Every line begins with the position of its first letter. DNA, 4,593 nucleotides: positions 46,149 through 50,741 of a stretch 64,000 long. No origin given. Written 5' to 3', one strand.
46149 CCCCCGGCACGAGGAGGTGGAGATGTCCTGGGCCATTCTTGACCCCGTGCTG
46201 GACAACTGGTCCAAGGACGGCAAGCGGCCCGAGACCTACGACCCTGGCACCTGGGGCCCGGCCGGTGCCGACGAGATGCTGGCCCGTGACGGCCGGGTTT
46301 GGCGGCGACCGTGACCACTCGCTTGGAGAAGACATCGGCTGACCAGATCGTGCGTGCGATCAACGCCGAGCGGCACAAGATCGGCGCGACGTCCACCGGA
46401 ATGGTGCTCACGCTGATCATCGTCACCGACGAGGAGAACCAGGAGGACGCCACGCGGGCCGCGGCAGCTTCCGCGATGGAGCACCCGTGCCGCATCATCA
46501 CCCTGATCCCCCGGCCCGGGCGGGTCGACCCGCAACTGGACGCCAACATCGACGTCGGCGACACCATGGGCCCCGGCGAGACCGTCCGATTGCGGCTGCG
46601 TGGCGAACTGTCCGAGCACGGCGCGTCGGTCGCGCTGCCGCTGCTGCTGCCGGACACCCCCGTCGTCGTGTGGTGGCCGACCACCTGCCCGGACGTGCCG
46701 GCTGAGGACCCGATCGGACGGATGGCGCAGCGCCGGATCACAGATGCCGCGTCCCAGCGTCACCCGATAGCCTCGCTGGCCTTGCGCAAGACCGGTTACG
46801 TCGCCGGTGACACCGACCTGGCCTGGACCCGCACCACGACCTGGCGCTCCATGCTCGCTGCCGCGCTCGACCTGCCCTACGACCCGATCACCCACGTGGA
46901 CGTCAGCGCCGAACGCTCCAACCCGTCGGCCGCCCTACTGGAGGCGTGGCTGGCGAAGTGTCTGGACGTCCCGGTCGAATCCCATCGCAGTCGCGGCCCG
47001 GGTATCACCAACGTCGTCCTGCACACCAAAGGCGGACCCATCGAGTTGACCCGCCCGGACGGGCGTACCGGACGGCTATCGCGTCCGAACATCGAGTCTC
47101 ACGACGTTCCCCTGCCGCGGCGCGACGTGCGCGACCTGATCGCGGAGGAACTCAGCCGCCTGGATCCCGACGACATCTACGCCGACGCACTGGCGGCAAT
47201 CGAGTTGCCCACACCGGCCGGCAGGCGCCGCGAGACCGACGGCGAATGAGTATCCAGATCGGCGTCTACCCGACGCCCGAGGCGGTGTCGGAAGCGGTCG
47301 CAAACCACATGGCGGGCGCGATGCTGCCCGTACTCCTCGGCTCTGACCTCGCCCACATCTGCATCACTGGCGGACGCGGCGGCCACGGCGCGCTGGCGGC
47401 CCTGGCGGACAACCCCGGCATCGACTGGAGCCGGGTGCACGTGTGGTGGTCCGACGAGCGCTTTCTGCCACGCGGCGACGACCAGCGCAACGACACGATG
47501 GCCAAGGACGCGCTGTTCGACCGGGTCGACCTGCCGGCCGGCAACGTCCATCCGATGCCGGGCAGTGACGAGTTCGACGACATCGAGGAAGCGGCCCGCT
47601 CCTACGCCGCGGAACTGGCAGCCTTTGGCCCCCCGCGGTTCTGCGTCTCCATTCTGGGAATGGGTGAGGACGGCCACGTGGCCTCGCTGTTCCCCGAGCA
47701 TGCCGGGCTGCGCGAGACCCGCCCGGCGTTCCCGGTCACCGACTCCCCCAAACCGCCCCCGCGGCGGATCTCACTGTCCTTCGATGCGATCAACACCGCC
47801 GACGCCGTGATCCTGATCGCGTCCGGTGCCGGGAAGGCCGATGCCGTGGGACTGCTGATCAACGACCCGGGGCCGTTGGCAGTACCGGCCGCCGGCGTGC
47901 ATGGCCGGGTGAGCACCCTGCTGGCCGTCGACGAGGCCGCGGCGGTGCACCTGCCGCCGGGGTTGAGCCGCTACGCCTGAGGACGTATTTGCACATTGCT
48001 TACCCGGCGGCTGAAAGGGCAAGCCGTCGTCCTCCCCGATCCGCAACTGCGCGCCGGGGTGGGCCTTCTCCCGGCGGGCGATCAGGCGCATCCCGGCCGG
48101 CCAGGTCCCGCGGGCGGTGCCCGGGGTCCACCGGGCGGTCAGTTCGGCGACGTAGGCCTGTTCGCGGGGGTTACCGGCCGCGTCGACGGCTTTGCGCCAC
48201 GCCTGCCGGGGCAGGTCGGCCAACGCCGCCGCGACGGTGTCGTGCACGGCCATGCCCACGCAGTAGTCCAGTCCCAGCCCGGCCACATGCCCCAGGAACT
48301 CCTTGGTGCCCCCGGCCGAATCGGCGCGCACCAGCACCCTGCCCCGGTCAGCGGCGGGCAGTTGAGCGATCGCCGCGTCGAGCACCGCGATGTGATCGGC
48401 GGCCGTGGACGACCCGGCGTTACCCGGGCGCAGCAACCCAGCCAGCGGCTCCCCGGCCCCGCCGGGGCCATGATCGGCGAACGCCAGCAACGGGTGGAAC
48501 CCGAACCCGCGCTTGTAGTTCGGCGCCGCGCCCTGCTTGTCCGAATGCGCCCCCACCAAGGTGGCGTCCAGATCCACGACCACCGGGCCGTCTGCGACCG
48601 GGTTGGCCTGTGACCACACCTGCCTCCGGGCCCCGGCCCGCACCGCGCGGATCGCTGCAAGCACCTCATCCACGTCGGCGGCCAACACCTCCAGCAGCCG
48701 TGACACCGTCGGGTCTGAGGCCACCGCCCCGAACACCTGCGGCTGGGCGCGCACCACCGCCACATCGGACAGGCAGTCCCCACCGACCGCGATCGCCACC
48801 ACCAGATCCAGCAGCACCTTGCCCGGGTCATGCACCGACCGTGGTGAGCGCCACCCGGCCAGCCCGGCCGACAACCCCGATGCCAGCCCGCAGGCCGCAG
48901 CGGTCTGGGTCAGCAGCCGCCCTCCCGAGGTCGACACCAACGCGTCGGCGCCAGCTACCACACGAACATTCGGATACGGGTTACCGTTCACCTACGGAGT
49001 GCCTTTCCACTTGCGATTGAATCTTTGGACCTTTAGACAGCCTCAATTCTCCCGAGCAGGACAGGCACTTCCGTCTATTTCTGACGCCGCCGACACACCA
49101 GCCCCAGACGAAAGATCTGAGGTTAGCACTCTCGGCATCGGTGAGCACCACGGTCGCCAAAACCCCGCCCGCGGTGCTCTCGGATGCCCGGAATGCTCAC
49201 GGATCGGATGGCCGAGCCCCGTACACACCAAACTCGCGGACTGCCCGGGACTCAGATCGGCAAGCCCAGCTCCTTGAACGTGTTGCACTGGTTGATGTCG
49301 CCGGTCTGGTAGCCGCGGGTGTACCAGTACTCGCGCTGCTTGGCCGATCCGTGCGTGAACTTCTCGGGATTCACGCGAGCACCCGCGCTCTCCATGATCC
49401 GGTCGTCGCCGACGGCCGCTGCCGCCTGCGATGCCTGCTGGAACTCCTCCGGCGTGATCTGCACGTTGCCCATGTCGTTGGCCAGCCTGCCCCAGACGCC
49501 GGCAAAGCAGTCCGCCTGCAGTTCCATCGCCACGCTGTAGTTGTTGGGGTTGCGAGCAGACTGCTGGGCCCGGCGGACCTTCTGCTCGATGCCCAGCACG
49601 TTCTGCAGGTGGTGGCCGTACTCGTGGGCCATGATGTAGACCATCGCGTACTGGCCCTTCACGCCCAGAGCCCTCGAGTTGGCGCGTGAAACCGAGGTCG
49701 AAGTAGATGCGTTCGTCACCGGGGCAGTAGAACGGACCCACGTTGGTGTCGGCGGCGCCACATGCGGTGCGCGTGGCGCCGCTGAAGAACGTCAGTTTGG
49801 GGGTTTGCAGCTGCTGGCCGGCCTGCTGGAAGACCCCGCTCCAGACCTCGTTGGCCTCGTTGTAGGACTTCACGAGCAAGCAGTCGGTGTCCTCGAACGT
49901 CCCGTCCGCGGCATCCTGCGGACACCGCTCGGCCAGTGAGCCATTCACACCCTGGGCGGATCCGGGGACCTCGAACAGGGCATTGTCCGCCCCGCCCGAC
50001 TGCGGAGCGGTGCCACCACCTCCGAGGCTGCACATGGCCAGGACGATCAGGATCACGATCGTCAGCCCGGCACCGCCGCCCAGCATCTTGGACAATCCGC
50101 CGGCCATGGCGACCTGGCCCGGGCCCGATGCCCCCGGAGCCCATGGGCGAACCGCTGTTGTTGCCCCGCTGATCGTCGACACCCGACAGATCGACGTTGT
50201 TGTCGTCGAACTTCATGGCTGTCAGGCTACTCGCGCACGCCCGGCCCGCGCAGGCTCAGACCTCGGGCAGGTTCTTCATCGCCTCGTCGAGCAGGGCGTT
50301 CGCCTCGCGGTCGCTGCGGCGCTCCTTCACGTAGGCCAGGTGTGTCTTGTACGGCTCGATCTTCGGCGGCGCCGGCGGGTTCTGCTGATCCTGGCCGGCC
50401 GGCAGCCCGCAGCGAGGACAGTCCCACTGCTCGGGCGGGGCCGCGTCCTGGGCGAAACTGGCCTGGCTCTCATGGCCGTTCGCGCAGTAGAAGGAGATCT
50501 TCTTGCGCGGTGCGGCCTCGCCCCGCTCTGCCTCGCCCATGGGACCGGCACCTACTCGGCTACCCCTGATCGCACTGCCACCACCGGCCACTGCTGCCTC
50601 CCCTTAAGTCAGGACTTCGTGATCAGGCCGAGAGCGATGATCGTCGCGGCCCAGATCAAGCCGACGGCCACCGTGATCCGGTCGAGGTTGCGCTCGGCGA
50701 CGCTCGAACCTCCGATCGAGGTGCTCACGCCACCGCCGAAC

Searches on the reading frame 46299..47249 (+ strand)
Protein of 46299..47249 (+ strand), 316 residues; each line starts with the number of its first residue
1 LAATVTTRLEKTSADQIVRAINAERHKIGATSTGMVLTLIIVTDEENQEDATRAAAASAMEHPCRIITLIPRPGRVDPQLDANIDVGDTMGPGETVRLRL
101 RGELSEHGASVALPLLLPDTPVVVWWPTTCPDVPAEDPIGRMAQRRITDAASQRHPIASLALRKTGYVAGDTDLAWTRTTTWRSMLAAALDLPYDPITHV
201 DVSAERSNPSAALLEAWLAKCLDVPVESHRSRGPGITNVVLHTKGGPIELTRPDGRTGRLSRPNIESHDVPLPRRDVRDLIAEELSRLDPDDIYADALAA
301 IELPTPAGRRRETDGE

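Call 54: search_protein_families(library=pfam, proteins=[window:46299-47249:+])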
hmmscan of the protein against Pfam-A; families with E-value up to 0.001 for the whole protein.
window:46299-47249:+ (316 aa): 2 families
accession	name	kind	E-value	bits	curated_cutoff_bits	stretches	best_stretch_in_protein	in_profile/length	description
PF20171.3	OpcA_G6PD_C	-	1.2e-38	133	27.7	1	170-298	2-135/135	Glucose-6-phosphate dehydrogenase subunit C-terminal domain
PF10128.15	OpcA_G6PD_assem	-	6.9e-35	120.1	27.9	1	57-163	3-116/118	Glucose-6-phosphate dehydrogenase subunit N-terminal domain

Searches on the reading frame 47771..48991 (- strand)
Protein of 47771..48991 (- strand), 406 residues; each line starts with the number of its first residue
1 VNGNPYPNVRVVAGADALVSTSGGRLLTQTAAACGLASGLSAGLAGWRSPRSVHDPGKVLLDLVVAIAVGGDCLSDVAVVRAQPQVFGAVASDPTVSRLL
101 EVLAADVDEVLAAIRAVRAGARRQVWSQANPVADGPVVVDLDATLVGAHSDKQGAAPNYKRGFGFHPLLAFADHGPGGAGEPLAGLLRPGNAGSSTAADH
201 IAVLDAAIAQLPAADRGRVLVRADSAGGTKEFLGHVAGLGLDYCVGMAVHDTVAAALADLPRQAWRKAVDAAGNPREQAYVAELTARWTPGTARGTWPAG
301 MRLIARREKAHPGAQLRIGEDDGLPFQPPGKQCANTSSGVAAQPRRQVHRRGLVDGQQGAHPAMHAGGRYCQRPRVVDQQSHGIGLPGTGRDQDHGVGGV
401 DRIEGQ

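Call 54: search_protein_families(library=pfam, proteins=[window:47771-48991:-])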
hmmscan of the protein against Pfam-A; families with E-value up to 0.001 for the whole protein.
window:47771-48991:- (406 aa): 2 families
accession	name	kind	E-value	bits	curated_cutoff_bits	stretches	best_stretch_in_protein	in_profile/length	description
PF13701.12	DDE_Tnp_1_4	-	1e-46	159.5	34.7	1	7-317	7-307/435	Transposase DDE domain group 1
PF01609.27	DDE_Tnp_1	-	8.5e-05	22.8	23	1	135-247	3-106/200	Transposase DDE domain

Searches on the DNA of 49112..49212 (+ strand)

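Call 16: search_dna_similar(query=window:49112-49212:+, collection=plasmids, mode=distant, max_evalue=0.001, max_rows=40)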
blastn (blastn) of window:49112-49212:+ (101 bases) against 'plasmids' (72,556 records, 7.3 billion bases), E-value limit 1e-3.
No match.

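Call 17: search_dna_similar(query=window:49112-49212:+, collection=phages, mode=distant, max_evalue=0.001, max_rows=20)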
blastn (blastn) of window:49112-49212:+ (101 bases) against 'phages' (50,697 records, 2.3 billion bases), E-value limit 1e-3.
No match.

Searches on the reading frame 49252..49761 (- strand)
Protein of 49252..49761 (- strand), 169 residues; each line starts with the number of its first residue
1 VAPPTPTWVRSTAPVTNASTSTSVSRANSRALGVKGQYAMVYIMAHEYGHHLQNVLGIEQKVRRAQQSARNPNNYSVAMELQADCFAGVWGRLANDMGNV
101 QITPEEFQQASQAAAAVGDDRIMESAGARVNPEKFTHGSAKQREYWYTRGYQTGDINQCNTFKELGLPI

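Call 54: search_protein_families(library=pfam, proteins=[window:49252-49761:-])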
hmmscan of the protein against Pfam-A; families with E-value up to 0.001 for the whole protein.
window:49252-49761:- (169 aa): 1 family
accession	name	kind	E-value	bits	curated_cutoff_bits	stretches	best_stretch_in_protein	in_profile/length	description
PF04228.19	Zn_peptidase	-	6e-48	164.3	23.2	1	28-162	155-290/290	Putative neutral zinc metallopeptidase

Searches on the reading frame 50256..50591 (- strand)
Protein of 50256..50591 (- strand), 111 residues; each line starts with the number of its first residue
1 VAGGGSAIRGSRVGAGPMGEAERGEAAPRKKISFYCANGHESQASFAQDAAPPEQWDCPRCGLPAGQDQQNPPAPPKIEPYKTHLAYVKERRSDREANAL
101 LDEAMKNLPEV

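Call 54: search_protein_families(library=pfam, proteins=[window:50256-50591:-])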
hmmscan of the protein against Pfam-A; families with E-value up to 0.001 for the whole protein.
window:50256-50591:- (111 aa): 1 family
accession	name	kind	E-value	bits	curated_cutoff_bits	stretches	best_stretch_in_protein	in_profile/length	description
PF13397.12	RbpA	-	2.2e-38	131.4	25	1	7-108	2-104/105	RNA polymerase-binding protein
